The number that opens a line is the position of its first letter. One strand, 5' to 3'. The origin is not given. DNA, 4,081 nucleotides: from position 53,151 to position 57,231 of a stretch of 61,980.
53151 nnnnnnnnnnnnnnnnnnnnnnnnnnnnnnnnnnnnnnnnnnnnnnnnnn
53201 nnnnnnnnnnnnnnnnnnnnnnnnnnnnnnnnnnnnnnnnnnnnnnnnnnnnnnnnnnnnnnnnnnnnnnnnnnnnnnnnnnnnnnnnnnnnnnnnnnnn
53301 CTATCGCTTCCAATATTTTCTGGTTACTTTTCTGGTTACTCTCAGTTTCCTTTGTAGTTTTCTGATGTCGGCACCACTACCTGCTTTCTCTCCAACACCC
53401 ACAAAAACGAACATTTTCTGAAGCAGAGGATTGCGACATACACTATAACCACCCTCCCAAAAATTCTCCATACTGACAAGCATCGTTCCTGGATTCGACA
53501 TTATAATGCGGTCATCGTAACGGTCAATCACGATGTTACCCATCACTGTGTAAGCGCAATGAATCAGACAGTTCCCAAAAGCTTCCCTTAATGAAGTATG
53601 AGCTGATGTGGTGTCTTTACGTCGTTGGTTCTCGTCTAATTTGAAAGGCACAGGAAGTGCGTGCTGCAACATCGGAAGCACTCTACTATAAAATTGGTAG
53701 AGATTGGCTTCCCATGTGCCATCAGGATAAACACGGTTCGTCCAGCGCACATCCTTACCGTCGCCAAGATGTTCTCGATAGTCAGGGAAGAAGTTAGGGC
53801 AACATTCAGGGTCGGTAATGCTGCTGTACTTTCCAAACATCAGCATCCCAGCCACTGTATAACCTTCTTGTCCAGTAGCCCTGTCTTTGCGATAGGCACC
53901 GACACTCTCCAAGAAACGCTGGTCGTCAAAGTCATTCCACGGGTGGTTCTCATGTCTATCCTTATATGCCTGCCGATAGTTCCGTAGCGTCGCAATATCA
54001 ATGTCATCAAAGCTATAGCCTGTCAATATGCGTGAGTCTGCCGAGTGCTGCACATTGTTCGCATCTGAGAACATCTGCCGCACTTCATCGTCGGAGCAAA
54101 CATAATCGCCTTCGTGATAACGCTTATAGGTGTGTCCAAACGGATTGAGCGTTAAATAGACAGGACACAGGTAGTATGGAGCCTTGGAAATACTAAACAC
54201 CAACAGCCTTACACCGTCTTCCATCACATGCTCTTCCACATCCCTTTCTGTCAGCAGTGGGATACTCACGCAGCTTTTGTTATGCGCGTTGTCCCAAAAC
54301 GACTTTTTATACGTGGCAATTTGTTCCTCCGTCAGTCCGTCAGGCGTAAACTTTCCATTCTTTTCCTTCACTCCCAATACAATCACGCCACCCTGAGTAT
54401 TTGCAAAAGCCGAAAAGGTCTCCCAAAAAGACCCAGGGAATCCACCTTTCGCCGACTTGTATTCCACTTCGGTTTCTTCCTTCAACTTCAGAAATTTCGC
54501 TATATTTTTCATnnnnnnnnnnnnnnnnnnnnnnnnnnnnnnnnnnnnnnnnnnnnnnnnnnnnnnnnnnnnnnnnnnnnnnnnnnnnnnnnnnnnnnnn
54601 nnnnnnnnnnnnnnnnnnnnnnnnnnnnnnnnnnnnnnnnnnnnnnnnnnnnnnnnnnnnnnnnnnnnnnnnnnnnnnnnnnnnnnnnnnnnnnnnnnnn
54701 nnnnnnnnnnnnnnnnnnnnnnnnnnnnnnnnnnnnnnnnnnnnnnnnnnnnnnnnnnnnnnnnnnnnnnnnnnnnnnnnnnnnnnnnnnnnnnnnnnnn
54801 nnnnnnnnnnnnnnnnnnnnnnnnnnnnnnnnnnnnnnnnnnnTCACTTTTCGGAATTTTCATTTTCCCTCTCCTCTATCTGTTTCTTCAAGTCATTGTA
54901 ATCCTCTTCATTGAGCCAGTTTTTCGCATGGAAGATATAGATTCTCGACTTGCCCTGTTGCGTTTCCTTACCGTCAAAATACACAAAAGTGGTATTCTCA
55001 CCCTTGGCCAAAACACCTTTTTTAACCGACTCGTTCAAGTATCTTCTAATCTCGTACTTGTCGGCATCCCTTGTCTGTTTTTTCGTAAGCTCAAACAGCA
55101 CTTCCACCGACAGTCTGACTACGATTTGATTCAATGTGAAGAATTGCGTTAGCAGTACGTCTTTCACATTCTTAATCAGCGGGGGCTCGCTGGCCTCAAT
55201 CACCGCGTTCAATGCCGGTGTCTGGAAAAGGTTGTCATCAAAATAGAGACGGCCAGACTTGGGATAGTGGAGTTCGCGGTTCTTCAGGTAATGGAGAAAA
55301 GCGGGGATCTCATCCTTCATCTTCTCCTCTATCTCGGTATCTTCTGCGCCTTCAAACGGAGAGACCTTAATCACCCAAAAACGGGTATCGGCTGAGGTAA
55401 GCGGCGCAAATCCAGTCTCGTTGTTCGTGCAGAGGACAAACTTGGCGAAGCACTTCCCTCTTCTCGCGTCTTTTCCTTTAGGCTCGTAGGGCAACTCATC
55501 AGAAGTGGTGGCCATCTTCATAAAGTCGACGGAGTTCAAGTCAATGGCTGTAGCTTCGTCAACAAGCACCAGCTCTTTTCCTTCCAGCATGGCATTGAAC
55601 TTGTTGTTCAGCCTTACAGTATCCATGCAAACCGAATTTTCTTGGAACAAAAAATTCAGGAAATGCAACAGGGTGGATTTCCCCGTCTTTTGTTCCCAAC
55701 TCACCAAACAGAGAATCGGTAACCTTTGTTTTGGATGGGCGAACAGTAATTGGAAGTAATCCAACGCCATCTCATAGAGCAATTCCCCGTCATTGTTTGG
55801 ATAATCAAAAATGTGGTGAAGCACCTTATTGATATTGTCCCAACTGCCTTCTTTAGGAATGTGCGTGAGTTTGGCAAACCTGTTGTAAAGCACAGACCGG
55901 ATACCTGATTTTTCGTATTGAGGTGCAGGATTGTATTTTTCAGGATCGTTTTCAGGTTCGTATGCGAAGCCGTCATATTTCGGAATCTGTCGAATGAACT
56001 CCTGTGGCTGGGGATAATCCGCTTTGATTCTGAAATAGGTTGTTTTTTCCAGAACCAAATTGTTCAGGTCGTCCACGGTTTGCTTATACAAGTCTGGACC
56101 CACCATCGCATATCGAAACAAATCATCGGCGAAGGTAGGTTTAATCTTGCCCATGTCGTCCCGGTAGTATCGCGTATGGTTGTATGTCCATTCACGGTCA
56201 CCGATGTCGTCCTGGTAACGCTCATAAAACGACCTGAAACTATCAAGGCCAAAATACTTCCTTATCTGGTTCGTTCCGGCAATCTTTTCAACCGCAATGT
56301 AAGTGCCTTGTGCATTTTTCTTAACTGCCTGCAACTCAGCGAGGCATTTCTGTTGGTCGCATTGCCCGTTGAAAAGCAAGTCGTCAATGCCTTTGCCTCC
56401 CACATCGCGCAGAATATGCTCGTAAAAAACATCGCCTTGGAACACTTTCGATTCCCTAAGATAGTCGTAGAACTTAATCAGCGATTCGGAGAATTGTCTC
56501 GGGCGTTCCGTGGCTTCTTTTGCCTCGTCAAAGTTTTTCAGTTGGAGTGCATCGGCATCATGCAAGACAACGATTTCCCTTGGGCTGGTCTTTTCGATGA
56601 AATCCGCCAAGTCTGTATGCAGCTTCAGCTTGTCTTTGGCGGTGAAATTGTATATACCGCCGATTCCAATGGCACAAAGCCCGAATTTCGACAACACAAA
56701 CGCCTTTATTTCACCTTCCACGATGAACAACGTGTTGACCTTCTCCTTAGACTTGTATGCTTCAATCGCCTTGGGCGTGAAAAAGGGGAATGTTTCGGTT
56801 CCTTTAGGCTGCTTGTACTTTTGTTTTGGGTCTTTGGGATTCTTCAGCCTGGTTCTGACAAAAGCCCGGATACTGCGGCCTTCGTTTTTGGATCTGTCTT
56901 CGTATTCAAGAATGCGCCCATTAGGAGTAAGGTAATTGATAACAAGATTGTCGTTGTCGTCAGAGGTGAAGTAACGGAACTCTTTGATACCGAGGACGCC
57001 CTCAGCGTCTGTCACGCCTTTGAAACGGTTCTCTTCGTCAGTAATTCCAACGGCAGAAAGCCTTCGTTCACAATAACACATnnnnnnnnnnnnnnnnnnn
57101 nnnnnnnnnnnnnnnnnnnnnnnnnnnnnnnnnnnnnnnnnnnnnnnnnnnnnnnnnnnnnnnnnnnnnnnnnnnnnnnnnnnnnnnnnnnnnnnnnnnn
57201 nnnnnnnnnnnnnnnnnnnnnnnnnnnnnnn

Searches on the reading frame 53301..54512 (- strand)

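Call 14: search_protein_families(library=pfam, proteins=[window:53301-54512:-], max_evalue=0.01)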
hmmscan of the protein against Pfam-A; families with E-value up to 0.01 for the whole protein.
window:53301-54512:- (403 aa): 2 families
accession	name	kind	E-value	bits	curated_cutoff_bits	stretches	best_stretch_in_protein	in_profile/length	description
PF04326.19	SLFN_AlbA_2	-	2e-11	44.9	25.3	1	12-137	1-115/118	Schlafen, AlbA_2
PF13749.12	HATPase_c_4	-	5.5e-09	36.4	26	1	326-382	3-62/89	Putative ATP-dependent DNA helicase recG C-terminal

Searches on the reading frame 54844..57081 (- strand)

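Call 16: search_protein_families(library=ncbifam, proteins=[window:54844-57081:-], max_evalue=0.01)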
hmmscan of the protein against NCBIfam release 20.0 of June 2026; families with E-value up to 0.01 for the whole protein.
window:54844-57081:- (745 aa): 1 family
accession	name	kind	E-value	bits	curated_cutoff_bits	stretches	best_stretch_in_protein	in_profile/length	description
TIGR01613.1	primase_Cterm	subfamily_domain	0.00016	20.7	108.7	1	465-599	86-229/304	phage/plasmid primase, P4 family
